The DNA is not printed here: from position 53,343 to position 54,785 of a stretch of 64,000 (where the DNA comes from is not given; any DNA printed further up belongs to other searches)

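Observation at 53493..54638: TrmD fused in-frame to a glyoxalase/VOC domain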

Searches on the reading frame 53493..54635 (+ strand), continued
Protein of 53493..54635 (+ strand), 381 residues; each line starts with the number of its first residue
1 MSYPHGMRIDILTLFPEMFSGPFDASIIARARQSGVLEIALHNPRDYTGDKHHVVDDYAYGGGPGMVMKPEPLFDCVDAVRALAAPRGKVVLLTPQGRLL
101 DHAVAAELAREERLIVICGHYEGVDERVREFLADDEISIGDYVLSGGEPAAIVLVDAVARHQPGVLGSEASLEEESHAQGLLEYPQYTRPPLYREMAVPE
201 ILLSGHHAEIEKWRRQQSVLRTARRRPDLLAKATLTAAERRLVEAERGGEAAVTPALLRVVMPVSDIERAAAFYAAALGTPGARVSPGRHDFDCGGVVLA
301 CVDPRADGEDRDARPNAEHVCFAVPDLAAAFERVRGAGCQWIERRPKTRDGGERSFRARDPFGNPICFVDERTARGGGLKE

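Call 51: find_homologous_proteins(query=P0351, max_evalue=1e-20)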
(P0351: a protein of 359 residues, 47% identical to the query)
Query P0351 (359 aa): 8000 proteins with E <= 1e-20 among 8000 candidates; the best 120 are listed.
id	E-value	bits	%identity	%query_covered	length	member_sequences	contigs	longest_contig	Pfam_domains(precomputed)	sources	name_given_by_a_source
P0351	6.2e-244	827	100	100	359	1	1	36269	PF22677.3,PF00903.32,PF01746.27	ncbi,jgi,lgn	-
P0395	7.3e-142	491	63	100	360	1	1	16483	PF01746.27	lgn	-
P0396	1.3e-102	362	49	99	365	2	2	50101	PF01746.27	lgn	-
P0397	1.8e-102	361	50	99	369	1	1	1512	PF00903.32,PF01746.27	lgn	-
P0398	9.0e-101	356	49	99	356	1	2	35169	PF01746.27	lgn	-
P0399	5.1e-99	350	49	99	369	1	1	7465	PF01746.27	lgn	-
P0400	8.0e-99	349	49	99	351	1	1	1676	PF01746.27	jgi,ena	-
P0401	8.4e-99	349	50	99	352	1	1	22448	PF00903.32,PF01746.27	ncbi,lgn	ncbi:MAG: tRNA (guanosine(37)-N1)-methyltransferase TrmD [Chlamydiales bacterium]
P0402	2.2e-98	348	49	99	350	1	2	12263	PF01746.27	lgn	-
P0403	5.2e-97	343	49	99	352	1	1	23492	PF22677.3,PF00903.32,PF01746.27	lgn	-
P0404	1.2e-96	342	68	62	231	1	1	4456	PF01746.27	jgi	-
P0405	1.7e-96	342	69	62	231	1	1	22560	PF01746.27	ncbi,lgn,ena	-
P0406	1.2e-95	339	48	98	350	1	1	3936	PF01746.27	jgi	jgi:tRNA (guanine37-N1)-methyltransferase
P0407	5.5e-95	337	47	99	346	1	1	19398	PF01746.27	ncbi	-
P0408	6.4e-95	336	47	99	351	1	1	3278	PF01746.27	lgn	-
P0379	7.5e-95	336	45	98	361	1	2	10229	PF00903.32,PF01746.27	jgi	jgi:tRNA (guanine37-N1)-methyltransferase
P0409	2.6e-94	334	48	99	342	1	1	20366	PF01746.27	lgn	-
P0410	3.6e-94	334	67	62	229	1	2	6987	PF01746.27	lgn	-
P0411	1.1e-93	332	50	99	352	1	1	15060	PF00903.32,PF01746.27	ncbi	ncbi:MAG: tRNA (guanosine(37)-N1)-methyltransferase TrmD [Chlamydiales bacterium]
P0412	1.7e-93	332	64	66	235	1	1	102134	PF01746.27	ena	-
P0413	1.8e-93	332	63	64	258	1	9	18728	PF01746.27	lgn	-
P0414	1.8e-93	332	45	98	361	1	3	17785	PF01746.27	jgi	jgi:tRNA (guanine37-N1)-methyltransferase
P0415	3.8e-93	331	66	62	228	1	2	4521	PF01746.27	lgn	-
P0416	4.3e-93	330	47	99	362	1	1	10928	PF00903.32,PF01746.27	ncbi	-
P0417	6.3e-93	330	65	62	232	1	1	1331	PF01746.27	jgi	jgi:tRNA (guanine37-N1)-methyltransferase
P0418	6.3e-93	330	65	62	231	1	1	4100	PF01746.27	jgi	jgi:tRNA (guanine37-N1)-methyltransferase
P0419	6.8e-93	330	47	98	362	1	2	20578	PF00903.32,PF01746.27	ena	-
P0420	9.0e-93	329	66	62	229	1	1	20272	PF01746.27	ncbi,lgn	-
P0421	1.3e-92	329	66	62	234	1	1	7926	PF01746.27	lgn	-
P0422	2.2e-92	328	47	99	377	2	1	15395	PF01746.27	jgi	jgi:tRNA (guanine37-N1)-methyltransferase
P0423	4.8e-92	327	66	62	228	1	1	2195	PF01746.27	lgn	-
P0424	1.4e-91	325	45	99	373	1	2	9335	PF01746.27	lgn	-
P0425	1.6e-91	325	46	99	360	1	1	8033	PF01746.27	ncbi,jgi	jgi:tRNA (guanine37-N1)-methyltransferase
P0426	1.7e-91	325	46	99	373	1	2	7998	PF00903.32,PF01746.27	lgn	-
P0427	1.9e-91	325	65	62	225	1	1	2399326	PF01746.27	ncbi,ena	-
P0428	2.7e-91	324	64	64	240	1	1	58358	PF01746.27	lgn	-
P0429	3.2e-91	324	64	62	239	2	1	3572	PF01746.27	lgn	-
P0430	4.4e-91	324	64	62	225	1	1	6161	PF01746.27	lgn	-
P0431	7.3e-91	323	65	62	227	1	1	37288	PF01746.27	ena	-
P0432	1.1e-90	322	45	98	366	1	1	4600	PF01746.27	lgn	-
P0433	1.2e-90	322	63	64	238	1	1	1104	PF01746.27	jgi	jgi:tRNA (guanine37-N1)-methyltransferase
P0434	1.4e-90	322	64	62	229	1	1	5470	PF01746.27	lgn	-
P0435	1.9e-90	322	64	62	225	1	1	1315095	PF01746.27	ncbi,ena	-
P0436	2.4e-90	321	66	61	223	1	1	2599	PF01746.27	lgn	-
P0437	2.5e-90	321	64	62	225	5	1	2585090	PF01746.27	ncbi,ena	-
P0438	3.2e-90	321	64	62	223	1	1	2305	PF01746.27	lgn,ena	-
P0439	3.4e-90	321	64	65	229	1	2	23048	PF01746.27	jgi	jgi:tRNA (guanine37-N1)-methyltransferase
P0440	3.7e-90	321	64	61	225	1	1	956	PF01746.27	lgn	-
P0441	4.1e-90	321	47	99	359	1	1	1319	PF00903.32,PF01746.27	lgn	-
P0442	6.4e-90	320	66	61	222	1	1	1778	PF01746.27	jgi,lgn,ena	-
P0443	6.6e-90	320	65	62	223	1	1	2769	PF01746.27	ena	-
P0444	6.8e-90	320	64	62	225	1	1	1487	PF01746.27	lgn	-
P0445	7.2e-90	320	62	64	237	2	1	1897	PF01746.27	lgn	-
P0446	7.5e-90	320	63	62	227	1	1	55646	PF01746.27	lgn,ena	-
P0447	8.7e-90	319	64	62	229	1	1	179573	PF01746.27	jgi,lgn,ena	-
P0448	8.8e-90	319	64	62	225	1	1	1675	PF01746.27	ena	-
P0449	9.5e-90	319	63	61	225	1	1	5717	PF01746.27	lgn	-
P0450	1.0e-89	319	64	62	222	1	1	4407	PF01746.27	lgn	-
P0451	1.1e-89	319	61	66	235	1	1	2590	PF01746.27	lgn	-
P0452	1.2e-89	319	64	62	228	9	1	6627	PF01746.27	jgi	-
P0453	1.6e-89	319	66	61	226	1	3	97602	PF01746.27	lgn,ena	-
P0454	1.9e-89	318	66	61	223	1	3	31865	PF01746.27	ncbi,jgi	jgi:tRNA (guanine37-N1)-methyltransferase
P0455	2.3e-89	318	65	62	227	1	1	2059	PF01746.27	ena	-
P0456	2.3e-89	318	64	62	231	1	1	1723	PF01746.27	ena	-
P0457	3.4e-89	318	62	62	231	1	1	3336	PF01746.27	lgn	-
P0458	3.4e-89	318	66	62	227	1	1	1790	PF01746.27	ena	-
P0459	3.6e-89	317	63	62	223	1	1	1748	PF01746.27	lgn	-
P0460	3.7e-89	317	63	61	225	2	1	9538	PF01746.27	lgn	-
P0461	4.2e-89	317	62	61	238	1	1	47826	PF01746.27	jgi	jgi:tRNA (guanine37-N1)-methyltransferase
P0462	4.4e-89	317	62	66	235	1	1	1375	PF01746.27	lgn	-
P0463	4.8e-89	317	46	99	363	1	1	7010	PF01746.27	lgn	-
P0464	5.2e-89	317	65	62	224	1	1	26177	PF01746.27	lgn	-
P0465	5.7e-89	317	64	62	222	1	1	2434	PF01746.27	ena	-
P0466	6.1e-89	317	65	62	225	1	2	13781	PF01746.27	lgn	-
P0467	7.7e-89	316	65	61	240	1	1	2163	PF01746.27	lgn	-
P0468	7.8e-89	316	61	66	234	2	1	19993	PF01746.27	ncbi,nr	ncbi:MAG: tRNA (guanosine(37)-N1)-methyltransferase TrmD [Chlamydiales bacterium]|nr:tRNA (guanosine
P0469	7.9e-89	316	62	61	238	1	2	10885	PF01746.27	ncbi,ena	-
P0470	8.7e-89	316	64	62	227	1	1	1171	PF01746.27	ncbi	-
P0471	1.1e-88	316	65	61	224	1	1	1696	PF01746.27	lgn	-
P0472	1.2e-88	316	63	61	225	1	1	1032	PF01746.27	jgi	-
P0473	1.2e-88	316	65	62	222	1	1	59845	PF01746.27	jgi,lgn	jgi:tRNA (guanine37-N1)-methyltransferase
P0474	1.2e-88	316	62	64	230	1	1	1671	PF01746.27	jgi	-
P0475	1.3e-88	316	65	62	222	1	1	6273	PF01746.27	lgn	-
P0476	1.3e-88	316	65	63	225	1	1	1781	PF01746.27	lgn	-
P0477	1.6e-88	315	63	62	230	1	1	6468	PF01746.27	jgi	jgi:tRNA (guanine37-N1)-methyltransferase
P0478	1.7e-88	315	62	62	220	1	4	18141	PF01746.27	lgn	-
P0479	1.8e-88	315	61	64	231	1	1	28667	PF01746.27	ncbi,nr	ncbi:MAG: tRNA (guanosine(37)-N1)-methyltransferase TrmD [Chlamydiales bacterium]|nr:tRNA (guanosine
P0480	1.8e-88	315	64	62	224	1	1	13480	PF01746.27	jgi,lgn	-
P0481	1.8e-88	315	62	65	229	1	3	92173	PF01746.27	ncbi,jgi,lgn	-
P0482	1.9e-88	315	64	61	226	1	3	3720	PF01746.27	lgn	-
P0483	2.3e-88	315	64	61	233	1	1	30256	PF01746.27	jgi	jgi:tRNA (guanine37-N1)-methyltransferase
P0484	2.9e-88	314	65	61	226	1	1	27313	PF01746.27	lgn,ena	-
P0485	3.3e-88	314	62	62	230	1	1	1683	PF01746.27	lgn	-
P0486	3.3e-88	314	61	65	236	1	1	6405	PF01746.27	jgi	jgi:tRNA (guanine37-N1)-methyltransferase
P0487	3.7e-88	314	64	62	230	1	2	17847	PF01746.27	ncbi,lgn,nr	ncbi:MAG: tRNA (guanosine(37)-N1)-methyltransferase TrmD [Simkaniaceae bacterium]|nr:tRNA (guanosine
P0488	3.8e-88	314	63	62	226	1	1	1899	PF01746.27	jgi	jgi:tRNA (guanine37-N1)-methyltransferase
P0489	3.9e-88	314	63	62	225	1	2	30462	PF01746.27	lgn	-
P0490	4.6e-88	314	63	62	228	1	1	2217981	PF01746.27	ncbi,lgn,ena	-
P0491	5.4e-88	314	63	61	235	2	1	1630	PF01746.27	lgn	-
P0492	5.5e-88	314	64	62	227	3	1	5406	PF01746.27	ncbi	-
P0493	5.6e-88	314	63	62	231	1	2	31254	PF01746.27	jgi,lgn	-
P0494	6.3e-88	313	62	62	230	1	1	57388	PF01746.27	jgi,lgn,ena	-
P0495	6.4e-88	313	63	62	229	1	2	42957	PF01746.27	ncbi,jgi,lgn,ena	jgi:tRNA (guanine37-N1)-methyltransferase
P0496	7.1e-88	313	64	62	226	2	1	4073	PF01746.27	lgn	-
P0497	7.3e-88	313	61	62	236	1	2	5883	PF01746.27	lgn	-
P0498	7.3e-88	313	47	99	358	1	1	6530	PF00903.32,PF01746.27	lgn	-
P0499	7.4e-88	313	65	62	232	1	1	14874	PF01746.27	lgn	-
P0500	8.2e-88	313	64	62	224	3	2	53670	PF01746.27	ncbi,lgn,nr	ncbi:MAG TPA: tRNA (guanosine(37)-N1)-methyltransferase TrmD [Rhabdochlamydiaceae bacterium]|nr:tRNA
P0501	8.4e-88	313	60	63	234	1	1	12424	PF01746.27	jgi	jgi:tRNA (guanine37-N1)-methyltransferase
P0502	8.4e-88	313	62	62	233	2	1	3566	PF01746.27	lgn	-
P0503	9.7e-88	313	65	62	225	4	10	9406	PF01746.27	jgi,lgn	jgi:tRNA (guanine37-N1)-methyltransferase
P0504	1.1e-87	313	65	62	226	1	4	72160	PF01746.27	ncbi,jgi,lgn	jgi:tRNA (guanine37-N1)-methyltransferase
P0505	1.1e-87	313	64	62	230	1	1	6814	PF01746.27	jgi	jgi:tRNA (guanine37-N1)-methyltransferase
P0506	1.2e-87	312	50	90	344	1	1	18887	PF01746.27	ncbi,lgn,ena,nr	ncbi:MAG: tRNA (guanine-N(1)-)-methyltransferase [Chlamydiae bacterium]|nr:tRNA (guanine-N(1)-)-meth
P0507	1.3e-87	312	65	62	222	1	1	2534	PF01746.27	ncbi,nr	ncbi:MAG: tRNA (guanosine(37)-N1)-methyltransferase TrmD [Simkaniaceae bacterium]|nr:tRNA (guanosine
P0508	1.3e-87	312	62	62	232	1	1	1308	PF01746.27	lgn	-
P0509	1.3e-87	312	62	63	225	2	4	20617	PF01746.27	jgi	jgi:tRNA (guanine37-N1)-methyltransferase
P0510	1.3e-87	312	64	62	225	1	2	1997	PF01746.27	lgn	-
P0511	1.4e-87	312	61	62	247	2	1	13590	PF01746.27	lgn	-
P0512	1.5e-87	312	63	62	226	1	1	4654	PF01746.27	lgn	-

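Call 53: find_encoding_contigs(protein=P0001, flank=10000, max_places=2)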
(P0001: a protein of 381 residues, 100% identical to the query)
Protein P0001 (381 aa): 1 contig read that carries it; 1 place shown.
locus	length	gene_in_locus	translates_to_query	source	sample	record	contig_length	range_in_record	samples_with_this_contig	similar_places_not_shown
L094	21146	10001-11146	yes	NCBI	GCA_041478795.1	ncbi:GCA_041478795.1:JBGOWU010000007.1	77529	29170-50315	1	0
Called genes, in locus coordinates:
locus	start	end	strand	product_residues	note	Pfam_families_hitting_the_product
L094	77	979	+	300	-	PF12849:PBP_like_2, PF01547:SBP_bac_1 (faint), PF13531:SBP_bac_11, PF12727:PBP_like (weak)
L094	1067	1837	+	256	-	PF00528:BPD_transp_1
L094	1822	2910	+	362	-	PF00005:ABC_tran, PF13304:AAA_21 (faint), PF08402:TOBE_2, PF03459:TOBE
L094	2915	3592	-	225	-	PF03009:GDPD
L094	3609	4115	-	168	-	PF01894:YjbQ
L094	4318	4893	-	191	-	PF13473:Cupredoxin_1 (weak), PF00127:Copper-bind (faint)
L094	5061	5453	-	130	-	PF09969:DUF2203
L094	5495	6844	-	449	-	PF01523:PmbA_TldD_1st, PF19290:PmbA_TldD_2nd (weak), PF19289:PmbA_TldD_3rd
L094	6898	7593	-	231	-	PF18912:DZR_2, PF00156:Pribosyltran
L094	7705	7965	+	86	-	PF02597:ThiS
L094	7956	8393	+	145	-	PF02391:MoaE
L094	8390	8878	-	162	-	PF12867:DinB_2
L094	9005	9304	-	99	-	PF13451:zf_Tbcl, PF23477:zf_Tbcl_2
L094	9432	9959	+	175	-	PF14803:Zn_ribbon_Nudix, PF00293:NUDIX, PF14815:NUDIX_4 (weak)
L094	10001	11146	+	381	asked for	PF01746:tRNA_m1G_MT, PF00903:Glyoxalase, PF18029:Glyoxalase_6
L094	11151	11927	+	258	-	PF00106:adh_short, PF13561:adh_short_C2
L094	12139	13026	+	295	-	PF08543:Phos_pyr_kin, PF00294:PfkB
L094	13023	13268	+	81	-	-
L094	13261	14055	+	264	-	PF00977:His_biosynth (faint), PF04131:NanE (faint), PF05690:ThiG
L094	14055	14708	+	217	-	PF02581:TMP-TENI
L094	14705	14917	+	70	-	PF02597:ThiS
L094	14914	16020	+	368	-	PF00070:Pyr_redox (weak), PF00890:FAD_binding_2, PF01266:DAO, PF01494:FAD_binding_3 (faint), PF03486:HI0933_like (faint), PF07992:Pyr_redox_2 (weak), PF13450:NAD_binding_8 (weak)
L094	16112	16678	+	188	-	PF10027:DUF2269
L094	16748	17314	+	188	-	PF10027:DUF2269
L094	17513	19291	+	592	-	PF09594:GT87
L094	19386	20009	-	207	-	-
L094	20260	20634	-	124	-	-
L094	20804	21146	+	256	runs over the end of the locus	PF00378:ECH_1, PF16113:ECH_2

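Call 57: search_solved_structures(query=window:53511-54635:+, max_evalue=0.00001, show_alignments=1)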
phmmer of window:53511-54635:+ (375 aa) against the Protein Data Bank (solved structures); distinct sequences matched with E-value up to 0.00001: 27.
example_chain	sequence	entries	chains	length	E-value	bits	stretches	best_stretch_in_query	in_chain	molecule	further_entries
3ky7_A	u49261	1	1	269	7.2e-77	262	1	1-240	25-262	tRNA (guanine-N(1)-)-methyltransferase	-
9sdv_A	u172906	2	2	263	2.9e-76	260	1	2-240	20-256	tRNA (guanine-N(1)-)-methyltransferase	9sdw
1p9p_A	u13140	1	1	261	1.8e-75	257.4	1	2-238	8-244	tRNA (Guanine-N(1)-)-methyltransferase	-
4mcb_A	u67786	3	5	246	7.9e-75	255.3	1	2-239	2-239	tRNA (guanine-N(1)-)-methyltransferase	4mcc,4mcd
4ypw_A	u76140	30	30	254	8.8e-75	255.2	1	2-239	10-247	tRNA (guanine-N(1)-)-methyltransferase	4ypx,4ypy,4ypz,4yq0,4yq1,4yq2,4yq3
1uaj_A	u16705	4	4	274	1e-74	254.9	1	2-239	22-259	tRNA (Guanine-N(1)-)-methyltransferase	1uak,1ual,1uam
3axz_A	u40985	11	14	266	1e-74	254.9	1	2-239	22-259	tRNA (guanine-N(1)-)-methyltransferase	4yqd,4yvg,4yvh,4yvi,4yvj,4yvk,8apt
6jki_A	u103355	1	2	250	2.2e-69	237.4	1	3-237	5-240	tRNA (guanine-N(1)-)-methyltransferase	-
5wyq_A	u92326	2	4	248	2.3e-69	237.4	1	3-237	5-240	tRNA (guanine-N(1)-)-methyltransferase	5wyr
5zhm_A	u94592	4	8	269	3e-69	236.9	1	3-237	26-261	tRNA (guanine-N(1)-)-methyltransferase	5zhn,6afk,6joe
4h3y_A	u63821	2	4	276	4.2e-65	223.3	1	1-230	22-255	tRNA (guanine-N(1)-)-methyltransferase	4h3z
8byh_A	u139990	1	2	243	1.2e-64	221.9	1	2-236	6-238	tRNA (guanine-N(1)-)-methyltransferase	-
8b1n_A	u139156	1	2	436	2.3e-64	220.9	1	2-238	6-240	tRNA (guanine-N(1)-)-methyltransferase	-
3knu_A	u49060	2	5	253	5.8e-62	213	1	3-225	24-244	tRNA (guanine-N(1)-)-methyltransferase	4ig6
7myq_A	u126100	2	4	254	1.4e-60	208.4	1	5-242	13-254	tRNA (guanine-N(1)-)-methyltransferase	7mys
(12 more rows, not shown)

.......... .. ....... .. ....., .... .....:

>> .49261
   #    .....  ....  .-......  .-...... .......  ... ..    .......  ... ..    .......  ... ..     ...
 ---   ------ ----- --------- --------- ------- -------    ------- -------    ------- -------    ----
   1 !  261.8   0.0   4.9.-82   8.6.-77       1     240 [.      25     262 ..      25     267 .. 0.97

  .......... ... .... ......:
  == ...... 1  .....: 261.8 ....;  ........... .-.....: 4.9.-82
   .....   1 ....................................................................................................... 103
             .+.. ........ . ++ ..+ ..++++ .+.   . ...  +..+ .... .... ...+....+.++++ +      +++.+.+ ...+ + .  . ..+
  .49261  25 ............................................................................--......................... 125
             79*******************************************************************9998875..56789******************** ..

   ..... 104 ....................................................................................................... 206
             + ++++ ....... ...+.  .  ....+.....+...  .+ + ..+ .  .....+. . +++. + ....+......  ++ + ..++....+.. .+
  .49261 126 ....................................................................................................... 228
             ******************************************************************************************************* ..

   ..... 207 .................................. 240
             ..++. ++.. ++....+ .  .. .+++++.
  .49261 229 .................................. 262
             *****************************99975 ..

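Call 59: search_protein_families(library=ncbifam, proteins=[P0351, P0246], max_evalue=0.01)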
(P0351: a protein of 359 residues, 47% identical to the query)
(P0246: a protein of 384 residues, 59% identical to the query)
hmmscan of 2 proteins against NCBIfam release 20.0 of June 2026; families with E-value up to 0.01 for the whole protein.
P0351 (359 aa): 5 families
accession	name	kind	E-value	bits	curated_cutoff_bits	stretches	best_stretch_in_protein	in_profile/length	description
TIGR00088.1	trmD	equivalog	2.9e-88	295.1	195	1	1-231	1-230/233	tRNA (guanosine(37)-N1)-methyltransferase TrmD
NF000648.1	PRK00026.1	equivalog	5.9e-88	293.7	220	1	1-222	1-221/221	tRNA (guanosine(37)-N1)-methyltransferase TrmD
NF000221.4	FosA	exception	0.0029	17.6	250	1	251-351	9-110/137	FosA family fosfomycin resistance glutathione transferase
NF000339.2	fos-Crono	exception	0.003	17.7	275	1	251-351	8-106/134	FosA family fosfomycin resistance glutathione transferase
NF000496.2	Fos_GSH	equivalog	0.006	16.7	180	0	251-313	9-79/136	fosfomycin resistance glutathione transferase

P0246 (384 aa): 2 families
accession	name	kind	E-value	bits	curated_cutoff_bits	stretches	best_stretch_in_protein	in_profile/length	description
NF000648.1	PRK00026.1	equivalog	2.8e-95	317.7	220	1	1-224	1-221/221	tRNA (guanosine(37)-N1)-methyltransferase TrmD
TIGR00088.1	trmD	equivalog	1.6e-90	302.5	195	1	1-225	1-222/233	tRNA (guanosine(37)-N1)-methyltransferase TrmD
